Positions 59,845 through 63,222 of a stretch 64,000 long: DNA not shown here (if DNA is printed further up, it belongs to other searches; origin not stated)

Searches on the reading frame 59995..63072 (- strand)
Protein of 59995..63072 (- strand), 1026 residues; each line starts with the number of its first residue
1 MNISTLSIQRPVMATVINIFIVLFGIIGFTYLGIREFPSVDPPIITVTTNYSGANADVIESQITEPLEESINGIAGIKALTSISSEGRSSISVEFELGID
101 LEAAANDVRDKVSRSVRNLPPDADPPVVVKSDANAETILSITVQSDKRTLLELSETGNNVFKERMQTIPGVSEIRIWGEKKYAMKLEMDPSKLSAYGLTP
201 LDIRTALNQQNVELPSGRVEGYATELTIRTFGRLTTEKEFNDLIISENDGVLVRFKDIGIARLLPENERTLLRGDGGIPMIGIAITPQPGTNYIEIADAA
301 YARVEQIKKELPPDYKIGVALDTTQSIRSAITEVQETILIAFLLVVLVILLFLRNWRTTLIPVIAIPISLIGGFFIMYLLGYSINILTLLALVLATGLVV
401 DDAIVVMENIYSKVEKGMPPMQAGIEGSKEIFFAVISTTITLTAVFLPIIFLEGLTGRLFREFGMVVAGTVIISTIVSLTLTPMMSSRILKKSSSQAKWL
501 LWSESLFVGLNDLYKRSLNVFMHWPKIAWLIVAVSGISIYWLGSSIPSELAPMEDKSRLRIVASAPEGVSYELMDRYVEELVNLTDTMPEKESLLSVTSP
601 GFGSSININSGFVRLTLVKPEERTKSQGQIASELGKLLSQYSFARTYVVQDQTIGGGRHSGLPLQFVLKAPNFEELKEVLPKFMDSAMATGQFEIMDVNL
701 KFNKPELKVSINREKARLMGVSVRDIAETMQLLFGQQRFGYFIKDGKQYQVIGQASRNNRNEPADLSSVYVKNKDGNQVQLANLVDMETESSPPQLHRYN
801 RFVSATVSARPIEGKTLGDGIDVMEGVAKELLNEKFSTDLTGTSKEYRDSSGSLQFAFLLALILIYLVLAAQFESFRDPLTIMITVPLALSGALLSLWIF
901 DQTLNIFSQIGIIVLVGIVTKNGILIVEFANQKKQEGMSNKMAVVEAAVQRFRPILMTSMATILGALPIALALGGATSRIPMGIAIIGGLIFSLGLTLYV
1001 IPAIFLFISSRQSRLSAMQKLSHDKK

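Call 88: search_protein_families(library=pfam, proteins=[window:59995-63072:-], max_evalue=0.001)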
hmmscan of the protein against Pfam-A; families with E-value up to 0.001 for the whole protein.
window:59995-63072:- (1026 aa): 2 families
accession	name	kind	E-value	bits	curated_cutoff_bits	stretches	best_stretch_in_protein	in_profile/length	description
PF00873.25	ACR_tran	-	4.9e-282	938.7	28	1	3-1008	1-1020/1021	AcrB/AcrD/AcrF family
PF03176.21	MMPL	-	4e-14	52.7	20.5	2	296-485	102-298/333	MMPL family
